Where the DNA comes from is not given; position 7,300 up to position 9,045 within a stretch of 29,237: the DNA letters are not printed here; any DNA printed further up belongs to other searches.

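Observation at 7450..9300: A tyrosine-specific T-box riboswitch controls a tyrosine-phenol-lyase-like (normally catabolic) enzyme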

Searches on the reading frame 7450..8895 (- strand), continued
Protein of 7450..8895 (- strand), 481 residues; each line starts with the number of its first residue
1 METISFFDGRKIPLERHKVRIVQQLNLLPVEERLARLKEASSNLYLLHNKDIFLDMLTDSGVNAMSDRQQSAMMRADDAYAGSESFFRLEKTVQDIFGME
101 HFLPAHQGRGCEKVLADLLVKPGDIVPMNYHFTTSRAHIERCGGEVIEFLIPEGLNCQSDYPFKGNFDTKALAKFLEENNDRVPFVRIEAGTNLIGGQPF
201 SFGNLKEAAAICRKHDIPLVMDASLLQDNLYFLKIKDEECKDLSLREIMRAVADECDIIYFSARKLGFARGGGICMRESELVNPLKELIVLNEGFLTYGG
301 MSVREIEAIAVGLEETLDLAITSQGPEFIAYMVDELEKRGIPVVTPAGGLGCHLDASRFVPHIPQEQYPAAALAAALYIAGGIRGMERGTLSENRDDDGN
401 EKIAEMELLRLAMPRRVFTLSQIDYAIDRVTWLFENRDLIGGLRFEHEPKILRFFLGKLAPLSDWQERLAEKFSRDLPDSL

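Call 48: find_related_loci(query=L058:1671-3110:+, collection=metagenome_contigs, flank=1500)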
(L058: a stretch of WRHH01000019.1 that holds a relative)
Query L058:1671-3110:+ (480 aa) in metagenome_contigs; peptide patterns used: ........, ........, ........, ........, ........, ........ (x = any residue, [..] = any of these).
510 stretches matched a pattern; 353 encode a relative of the query (tblastn E <= 1e-3); the best 80 are kept; 80 distinct loci.
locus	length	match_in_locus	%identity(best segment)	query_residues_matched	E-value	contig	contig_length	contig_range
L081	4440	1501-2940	100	1-480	0e+0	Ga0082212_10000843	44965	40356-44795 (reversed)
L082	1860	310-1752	88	1-480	0e+0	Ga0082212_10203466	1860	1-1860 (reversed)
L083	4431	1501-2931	83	4-480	0e+0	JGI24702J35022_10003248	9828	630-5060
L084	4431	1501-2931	81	4-480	0e+0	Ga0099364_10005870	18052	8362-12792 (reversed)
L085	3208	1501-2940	77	1-480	0e+0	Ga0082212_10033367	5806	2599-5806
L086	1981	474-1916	74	1-480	0e+0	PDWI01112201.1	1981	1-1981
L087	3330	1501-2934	70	4-480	0e+0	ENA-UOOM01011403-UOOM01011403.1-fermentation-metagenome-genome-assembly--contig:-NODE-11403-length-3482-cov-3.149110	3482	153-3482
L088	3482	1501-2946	67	2-480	0e+0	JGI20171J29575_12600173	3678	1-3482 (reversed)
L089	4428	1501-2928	66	6-480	0e+0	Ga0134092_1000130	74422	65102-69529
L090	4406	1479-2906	65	6-480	0e+0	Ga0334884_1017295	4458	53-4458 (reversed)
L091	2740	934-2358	67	4-477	0e+0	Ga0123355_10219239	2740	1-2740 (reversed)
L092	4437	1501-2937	66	3-480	0e+0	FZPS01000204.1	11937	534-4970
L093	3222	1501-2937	66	3-480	0e+0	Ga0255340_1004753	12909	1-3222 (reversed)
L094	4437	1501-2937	66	3-480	0e+0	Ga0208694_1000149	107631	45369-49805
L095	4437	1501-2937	67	4-480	0e+0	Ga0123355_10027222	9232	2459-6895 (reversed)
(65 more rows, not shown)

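Call 70: search_protein_families(library=pfam, alignment_id=A4, max_evalue=0.00001)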
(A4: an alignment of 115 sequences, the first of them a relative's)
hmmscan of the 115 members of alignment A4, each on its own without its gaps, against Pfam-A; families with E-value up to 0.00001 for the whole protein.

A. member 1, L001:2689-3882:+ (398 aa): 4 families
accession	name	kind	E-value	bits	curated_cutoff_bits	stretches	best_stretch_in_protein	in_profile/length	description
PF08240.17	ADH_N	-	1.9e-20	73.5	23.5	1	47-176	2-104/104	Alcohol dehydrogenase GroES-like domain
PF00107.32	ADH_zinc_N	-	1e-19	71.2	31.8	1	215-354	2-127/129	Zinc-binding dehydrogenase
PF16912.11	Glu_dehyd_C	-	1.5e-07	31.5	34.9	1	183-379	4-200/211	Glucose dehydrogenase C-terminus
PF13602.12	ADH_zinc_N_2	-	2.8e-07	32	27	1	247-387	1-130/134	Zinc-binding dehydrogenase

B. families by the number of members that match (of 115 scanned): 153 families (the first 25 are shown)
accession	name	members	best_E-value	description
PF08240.17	ADH_N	3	1.3e-31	Alcohol dehydrogenase GroES-like domain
PF00107.32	ADH_zinc_N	3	8.3e-27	Zinc-binding dehydrogenase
PF16912.11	Glu_dehyd_C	3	4.6e-11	Glucose dehydrogenase C-terminus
PF00037.32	Fer4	3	1.7e-08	4Fe-4S binding domain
PF02347.22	GDC-P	2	2.7e-132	Glycine cleavage system P-protein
PF16868.10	NMT1_3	2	4.2e-76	NMT1-like family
PF07724.20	AAA_2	2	2.3e-69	AAA domain (Cdc48 subfamily)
PF13561.12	adh_short_C2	2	1.3e-68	Enoyl-(Acyl carrier protein) reductase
PF00106.31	adh_short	2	4.2e-61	short chain dehydrogenase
PF07690.21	MFS_1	2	5.1e-53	Major Facilitator Superfamily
PF05193.26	Peptidase_M16_C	2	2.2e-34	Peptidase M16 inactive domain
PF17871.7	AAA_lid_9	2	3e-31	AAA lid domain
PF00072.30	Response_reg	2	2.2e-29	Response regulator receiver domain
PF02518.31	HATPase_c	2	1.9e-26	Histidine kinase-, DNA gyrase B-, and HSP90-like ATPase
PF00675.25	Peptidase_M16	2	1.4e-24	Insulinase (Peptidase family M16)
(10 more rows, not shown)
